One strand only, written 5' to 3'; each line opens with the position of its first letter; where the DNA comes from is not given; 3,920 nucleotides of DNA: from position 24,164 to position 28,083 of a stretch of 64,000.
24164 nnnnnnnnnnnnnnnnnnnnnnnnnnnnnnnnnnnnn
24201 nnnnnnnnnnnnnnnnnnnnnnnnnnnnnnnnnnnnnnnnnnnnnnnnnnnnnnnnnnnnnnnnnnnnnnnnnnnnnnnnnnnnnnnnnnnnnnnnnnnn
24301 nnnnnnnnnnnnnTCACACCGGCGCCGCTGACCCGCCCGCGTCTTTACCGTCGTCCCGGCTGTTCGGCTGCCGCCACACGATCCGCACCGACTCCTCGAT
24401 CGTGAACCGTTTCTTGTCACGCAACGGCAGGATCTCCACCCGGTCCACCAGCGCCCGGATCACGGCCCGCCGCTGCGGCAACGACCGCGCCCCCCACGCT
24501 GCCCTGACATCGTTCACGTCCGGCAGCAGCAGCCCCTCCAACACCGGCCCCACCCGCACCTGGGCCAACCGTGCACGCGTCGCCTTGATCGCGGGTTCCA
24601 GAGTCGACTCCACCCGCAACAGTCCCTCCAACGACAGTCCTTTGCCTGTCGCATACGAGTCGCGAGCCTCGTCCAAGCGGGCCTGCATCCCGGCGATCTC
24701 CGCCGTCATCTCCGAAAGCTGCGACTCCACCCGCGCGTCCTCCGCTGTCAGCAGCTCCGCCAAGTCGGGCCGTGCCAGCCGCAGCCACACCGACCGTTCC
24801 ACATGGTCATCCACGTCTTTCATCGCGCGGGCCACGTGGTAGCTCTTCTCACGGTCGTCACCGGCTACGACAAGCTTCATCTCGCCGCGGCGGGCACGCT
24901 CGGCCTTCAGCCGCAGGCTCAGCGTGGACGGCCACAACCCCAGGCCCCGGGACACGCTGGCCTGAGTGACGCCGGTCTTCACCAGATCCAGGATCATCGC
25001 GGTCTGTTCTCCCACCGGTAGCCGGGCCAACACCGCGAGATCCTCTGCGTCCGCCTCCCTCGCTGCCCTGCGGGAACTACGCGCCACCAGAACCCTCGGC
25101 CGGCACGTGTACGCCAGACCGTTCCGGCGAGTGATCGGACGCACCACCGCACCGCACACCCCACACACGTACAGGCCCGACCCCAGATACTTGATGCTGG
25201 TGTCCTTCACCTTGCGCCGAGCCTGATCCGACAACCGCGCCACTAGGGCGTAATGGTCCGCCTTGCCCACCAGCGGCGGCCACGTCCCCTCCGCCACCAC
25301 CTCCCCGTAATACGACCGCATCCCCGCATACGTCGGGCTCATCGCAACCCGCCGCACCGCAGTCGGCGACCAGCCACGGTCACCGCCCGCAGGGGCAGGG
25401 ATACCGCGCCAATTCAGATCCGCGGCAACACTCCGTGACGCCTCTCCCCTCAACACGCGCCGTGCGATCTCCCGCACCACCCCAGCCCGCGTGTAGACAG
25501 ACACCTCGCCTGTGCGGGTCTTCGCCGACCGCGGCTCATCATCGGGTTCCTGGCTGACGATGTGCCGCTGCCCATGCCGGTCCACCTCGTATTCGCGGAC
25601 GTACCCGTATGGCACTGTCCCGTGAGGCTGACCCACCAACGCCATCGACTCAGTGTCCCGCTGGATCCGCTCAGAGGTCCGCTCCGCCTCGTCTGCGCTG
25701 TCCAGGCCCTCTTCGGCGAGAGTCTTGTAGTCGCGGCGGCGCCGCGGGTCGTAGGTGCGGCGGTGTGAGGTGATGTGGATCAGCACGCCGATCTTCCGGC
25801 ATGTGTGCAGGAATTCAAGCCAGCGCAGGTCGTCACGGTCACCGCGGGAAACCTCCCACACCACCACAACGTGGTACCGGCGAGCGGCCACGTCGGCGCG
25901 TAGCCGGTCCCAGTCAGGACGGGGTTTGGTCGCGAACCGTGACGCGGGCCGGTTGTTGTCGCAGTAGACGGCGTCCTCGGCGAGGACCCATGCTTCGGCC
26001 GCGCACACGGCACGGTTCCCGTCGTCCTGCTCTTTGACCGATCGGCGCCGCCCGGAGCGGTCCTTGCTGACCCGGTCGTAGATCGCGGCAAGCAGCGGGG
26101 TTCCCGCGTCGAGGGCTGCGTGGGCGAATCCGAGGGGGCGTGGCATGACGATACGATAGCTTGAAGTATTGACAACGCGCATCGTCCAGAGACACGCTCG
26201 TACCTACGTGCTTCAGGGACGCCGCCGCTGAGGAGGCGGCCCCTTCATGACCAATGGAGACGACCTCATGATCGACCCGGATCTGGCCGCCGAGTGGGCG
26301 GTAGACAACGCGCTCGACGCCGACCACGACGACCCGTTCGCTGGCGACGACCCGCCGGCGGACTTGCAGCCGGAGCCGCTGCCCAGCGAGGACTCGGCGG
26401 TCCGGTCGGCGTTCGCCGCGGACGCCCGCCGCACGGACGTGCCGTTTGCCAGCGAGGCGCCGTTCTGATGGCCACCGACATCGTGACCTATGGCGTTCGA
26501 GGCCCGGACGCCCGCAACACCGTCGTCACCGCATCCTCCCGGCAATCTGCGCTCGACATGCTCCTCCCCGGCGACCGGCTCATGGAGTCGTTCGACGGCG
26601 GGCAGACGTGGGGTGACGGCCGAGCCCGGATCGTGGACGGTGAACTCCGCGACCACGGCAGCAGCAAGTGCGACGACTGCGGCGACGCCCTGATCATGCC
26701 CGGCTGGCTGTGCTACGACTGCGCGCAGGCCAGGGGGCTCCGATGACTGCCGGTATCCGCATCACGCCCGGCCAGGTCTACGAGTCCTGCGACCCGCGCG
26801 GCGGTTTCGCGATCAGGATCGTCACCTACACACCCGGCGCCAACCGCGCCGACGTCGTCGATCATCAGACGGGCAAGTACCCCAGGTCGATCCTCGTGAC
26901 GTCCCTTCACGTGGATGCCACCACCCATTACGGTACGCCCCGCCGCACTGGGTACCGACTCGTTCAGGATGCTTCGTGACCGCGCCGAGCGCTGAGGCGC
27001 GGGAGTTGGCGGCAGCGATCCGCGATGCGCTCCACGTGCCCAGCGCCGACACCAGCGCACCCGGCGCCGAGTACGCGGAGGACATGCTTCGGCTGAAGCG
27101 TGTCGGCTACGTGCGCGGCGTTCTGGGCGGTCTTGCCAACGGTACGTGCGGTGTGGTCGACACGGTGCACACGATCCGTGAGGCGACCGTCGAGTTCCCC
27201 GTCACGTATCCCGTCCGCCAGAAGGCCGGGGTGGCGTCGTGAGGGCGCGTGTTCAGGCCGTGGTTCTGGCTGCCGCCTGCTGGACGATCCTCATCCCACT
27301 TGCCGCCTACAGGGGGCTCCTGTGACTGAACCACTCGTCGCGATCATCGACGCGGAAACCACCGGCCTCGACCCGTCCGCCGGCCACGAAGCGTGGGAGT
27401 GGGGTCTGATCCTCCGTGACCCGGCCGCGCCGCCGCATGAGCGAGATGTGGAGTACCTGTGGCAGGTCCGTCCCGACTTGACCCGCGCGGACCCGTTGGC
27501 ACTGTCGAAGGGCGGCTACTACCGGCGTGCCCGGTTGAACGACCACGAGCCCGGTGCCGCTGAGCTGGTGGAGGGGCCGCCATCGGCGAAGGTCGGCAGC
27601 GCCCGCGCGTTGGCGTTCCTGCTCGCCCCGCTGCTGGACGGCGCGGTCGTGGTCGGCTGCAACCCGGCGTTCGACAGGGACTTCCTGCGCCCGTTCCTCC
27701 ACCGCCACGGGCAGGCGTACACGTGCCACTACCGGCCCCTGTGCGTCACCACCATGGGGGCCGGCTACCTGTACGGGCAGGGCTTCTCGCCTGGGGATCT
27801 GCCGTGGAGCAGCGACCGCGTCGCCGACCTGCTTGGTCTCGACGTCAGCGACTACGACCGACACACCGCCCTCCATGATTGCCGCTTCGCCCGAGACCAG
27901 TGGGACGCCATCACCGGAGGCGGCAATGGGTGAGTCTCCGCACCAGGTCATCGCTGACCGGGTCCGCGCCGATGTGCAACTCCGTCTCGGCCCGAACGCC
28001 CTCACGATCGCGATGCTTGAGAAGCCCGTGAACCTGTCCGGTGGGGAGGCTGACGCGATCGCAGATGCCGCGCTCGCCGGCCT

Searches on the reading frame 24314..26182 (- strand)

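Call 9: search_protein_families(library=pfam, proteins=[window:24314-26182:-], max_evalue=0.001)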
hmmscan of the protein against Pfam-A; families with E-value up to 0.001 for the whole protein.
window:24314-26182:- (622 aa): 2 families
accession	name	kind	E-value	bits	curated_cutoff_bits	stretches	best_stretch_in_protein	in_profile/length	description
PF07508.19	Recombinase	-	2.4e-11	44.2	21.1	1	233-318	4-100/102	Recombinase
PF00239.26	Resolvase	-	1e-10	42.4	23.3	1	32-149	1-111/145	Resolvase, N terminal domain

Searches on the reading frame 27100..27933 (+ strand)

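Call 27: search_protein_families(library=pfam, proteins=[window:27100-27933:+], max_evalue=0.01)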
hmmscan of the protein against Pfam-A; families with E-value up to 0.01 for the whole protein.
window:27100-27933:+ (277 aa): 1 family
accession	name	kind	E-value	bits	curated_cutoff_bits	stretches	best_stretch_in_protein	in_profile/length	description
PF00929.31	RNase_T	-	0.001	20.1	24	0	178-262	80-158/164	Exonuclease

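Call 63: search_protein_families(library=phrogs, proteins=[window:27100-27933:+], max_evalue=0.001)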
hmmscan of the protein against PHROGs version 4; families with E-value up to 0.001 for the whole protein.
window:27100-27933:+ (277 aa): 1 family
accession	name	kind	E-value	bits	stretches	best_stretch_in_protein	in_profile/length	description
phrog_192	-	DNA, RNA and nucleotide metabolism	1.4e-24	88.1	1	80-272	108-271/397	DNA polymerase exonuclease subunit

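Call 82: search_protein_families(library=ncbifam, proteins=[window:27100-27933:+], max_evalue=0.01)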
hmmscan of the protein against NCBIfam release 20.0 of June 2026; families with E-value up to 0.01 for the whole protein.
window:27100-27933:+ (277 aa): 2 families
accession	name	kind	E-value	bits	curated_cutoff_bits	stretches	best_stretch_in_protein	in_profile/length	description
TIGR01406.1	dnaQ_proteo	equivalog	0.0016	18.1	222.7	0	178-274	79-171/231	DNA polymerase III subunit epsilon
NF004316.1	PRK05711.1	equivalog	0.0033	17.1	196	0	179-274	81-172/234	DNA polymerase III subunit epsilon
